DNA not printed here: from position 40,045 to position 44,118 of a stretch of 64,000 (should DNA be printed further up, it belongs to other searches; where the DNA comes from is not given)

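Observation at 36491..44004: Candidate soluble, Hdr-coupled (electron-bifurcating/confurcating) fumarate reductase / succinate dehydrogenase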

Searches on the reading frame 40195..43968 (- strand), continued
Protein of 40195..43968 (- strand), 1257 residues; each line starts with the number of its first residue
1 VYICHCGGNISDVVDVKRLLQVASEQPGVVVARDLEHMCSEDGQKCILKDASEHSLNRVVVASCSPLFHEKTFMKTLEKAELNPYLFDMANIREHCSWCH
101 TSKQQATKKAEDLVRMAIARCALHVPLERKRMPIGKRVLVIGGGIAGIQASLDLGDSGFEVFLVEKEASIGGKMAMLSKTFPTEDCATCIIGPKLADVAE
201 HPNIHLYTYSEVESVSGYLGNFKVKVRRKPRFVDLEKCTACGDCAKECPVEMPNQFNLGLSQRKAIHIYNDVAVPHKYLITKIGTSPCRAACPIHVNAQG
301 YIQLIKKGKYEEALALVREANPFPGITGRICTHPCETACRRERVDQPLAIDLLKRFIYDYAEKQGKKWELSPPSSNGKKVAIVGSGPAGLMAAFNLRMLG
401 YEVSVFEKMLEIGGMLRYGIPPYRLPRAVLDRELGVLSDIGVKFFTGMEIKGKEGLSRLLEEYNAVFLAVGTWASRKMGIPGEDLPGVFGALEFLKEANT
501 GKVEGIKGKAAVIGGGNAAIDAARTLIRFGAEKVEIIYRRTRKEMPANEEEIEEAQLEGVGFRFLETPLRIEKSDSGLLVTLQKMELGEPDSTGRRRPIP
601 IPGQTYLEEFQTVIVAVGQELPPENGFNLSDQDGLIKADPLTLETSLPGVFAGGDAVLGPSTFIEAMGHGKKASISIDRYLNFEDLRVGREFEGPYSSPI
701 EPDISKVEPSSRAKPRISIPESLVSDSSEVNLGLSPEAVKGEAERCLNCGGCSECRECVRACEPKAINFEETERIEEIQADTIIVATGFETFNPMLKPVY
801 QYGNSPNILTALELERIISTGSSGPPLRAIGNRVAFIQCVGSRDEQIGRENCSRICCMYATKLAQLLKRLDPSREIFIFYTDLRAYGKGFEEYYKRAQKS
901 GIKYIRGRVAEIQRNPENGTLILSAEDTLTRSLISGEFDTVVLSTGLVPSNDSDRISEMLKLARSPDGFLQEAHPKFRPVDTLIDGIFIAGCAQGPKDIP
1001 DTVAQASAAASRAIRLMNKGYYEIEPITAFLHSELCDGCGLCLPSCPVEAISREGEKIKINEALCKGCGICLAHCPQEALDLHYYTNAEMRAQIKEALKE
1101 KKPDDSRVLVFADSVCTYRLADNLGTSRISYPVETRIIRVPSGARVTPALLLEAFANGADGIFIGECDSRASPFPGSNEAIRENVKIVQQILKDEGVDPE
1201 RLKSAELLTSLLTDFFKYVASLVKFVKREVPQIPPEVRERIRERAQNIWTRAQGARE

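Call 37: search_solved_structures(query=window:40195-43968:-, max_evalue=1e-10, show_alignments=2)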
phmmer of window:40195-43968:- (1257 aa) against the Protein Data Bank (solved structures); distinct sequences matched with E-value up to 1e-10: 26.
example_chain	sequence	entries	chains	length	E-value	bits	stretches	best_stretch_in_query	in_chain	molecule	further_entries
5odc_A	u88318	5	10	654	4.8e-210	703.6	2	1-282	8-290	Heterodisulfide reductase, subunit A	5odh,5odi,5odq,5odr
8rvu_a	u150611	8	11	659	4.7e-206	690.3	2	751-1100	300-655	H(2):CoB-CoM heterodisulfide,ferredoxin reductase subunit A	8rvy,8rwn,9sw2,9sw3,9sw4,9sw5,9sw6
8rvv_A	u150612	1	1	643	2.1e-205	688.2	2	751-1098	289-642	H(2):CoB-CoM heterodisulfide,ferredoxin reductase subunit A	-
9sfi_A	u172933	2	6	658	5.5e-180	604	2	751-1095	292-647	CoB--CoM heterodisulfide reductase iron-sulfur subunit A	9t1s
7bkb_A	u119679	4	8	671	2e-156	526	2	2-279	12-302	CoB--CoM heterodisulfide reductase iron-sulfur subunit A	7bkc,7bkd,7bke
9n5u_A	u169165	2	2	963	2.7e-118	399.6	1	286-686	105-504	NfnA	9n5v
9bov_A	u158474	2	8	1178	2.9e-117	396.2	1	286-758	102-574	Molybdopterin oxidoreductase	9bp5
8oh5_C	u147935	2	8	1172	4.2e-105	355.9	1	286-759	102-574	Formate dehydrogenase-O, major subunit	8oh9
5jca_L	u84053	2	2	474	2.9e-94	320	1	286-684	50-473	NADH-dependent Ferredoxin:NADP Oxidoreductase (NfnI) subunit alpha | NADH-dependent Ferredoxin:NADP Oxidoreductase subunit alpha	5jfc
4ylf_B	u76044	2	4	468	5.5e-88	299.2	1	283-683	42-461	Dihydropyrimidine dehydrogenase subunit A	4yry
5vj7_A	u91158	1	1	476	1.3e-79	271.5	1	286-682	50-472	Oxidoreductase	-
2vdc_G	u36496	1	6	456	5.2e-60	206.6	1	282-681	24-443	GLUTAMATE SYNTHASE [NADPH] SMALL CHAIN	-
6s6s_G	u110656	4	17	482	6.1e-60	206.3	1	282-681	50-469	Glutamate synthase [NADPH] small chain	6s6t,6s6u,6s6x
7mfm_I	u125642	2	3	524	5.1e-46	160.2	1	289-684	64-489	Glutamate synthase (NADPH) small chain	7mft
6tjr_A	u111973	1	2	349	1.7e-45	158.5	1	780-1016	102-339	Fumarate reductase/succinate dehydrogenase flavoprotein domain protein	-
5odc_D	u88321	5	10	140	7.5e-16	60.3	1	1106-1205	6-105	Methyl-viologen reducing hydrogenase subunit D | Methyl-viologen reducing hydrogenase, subunit D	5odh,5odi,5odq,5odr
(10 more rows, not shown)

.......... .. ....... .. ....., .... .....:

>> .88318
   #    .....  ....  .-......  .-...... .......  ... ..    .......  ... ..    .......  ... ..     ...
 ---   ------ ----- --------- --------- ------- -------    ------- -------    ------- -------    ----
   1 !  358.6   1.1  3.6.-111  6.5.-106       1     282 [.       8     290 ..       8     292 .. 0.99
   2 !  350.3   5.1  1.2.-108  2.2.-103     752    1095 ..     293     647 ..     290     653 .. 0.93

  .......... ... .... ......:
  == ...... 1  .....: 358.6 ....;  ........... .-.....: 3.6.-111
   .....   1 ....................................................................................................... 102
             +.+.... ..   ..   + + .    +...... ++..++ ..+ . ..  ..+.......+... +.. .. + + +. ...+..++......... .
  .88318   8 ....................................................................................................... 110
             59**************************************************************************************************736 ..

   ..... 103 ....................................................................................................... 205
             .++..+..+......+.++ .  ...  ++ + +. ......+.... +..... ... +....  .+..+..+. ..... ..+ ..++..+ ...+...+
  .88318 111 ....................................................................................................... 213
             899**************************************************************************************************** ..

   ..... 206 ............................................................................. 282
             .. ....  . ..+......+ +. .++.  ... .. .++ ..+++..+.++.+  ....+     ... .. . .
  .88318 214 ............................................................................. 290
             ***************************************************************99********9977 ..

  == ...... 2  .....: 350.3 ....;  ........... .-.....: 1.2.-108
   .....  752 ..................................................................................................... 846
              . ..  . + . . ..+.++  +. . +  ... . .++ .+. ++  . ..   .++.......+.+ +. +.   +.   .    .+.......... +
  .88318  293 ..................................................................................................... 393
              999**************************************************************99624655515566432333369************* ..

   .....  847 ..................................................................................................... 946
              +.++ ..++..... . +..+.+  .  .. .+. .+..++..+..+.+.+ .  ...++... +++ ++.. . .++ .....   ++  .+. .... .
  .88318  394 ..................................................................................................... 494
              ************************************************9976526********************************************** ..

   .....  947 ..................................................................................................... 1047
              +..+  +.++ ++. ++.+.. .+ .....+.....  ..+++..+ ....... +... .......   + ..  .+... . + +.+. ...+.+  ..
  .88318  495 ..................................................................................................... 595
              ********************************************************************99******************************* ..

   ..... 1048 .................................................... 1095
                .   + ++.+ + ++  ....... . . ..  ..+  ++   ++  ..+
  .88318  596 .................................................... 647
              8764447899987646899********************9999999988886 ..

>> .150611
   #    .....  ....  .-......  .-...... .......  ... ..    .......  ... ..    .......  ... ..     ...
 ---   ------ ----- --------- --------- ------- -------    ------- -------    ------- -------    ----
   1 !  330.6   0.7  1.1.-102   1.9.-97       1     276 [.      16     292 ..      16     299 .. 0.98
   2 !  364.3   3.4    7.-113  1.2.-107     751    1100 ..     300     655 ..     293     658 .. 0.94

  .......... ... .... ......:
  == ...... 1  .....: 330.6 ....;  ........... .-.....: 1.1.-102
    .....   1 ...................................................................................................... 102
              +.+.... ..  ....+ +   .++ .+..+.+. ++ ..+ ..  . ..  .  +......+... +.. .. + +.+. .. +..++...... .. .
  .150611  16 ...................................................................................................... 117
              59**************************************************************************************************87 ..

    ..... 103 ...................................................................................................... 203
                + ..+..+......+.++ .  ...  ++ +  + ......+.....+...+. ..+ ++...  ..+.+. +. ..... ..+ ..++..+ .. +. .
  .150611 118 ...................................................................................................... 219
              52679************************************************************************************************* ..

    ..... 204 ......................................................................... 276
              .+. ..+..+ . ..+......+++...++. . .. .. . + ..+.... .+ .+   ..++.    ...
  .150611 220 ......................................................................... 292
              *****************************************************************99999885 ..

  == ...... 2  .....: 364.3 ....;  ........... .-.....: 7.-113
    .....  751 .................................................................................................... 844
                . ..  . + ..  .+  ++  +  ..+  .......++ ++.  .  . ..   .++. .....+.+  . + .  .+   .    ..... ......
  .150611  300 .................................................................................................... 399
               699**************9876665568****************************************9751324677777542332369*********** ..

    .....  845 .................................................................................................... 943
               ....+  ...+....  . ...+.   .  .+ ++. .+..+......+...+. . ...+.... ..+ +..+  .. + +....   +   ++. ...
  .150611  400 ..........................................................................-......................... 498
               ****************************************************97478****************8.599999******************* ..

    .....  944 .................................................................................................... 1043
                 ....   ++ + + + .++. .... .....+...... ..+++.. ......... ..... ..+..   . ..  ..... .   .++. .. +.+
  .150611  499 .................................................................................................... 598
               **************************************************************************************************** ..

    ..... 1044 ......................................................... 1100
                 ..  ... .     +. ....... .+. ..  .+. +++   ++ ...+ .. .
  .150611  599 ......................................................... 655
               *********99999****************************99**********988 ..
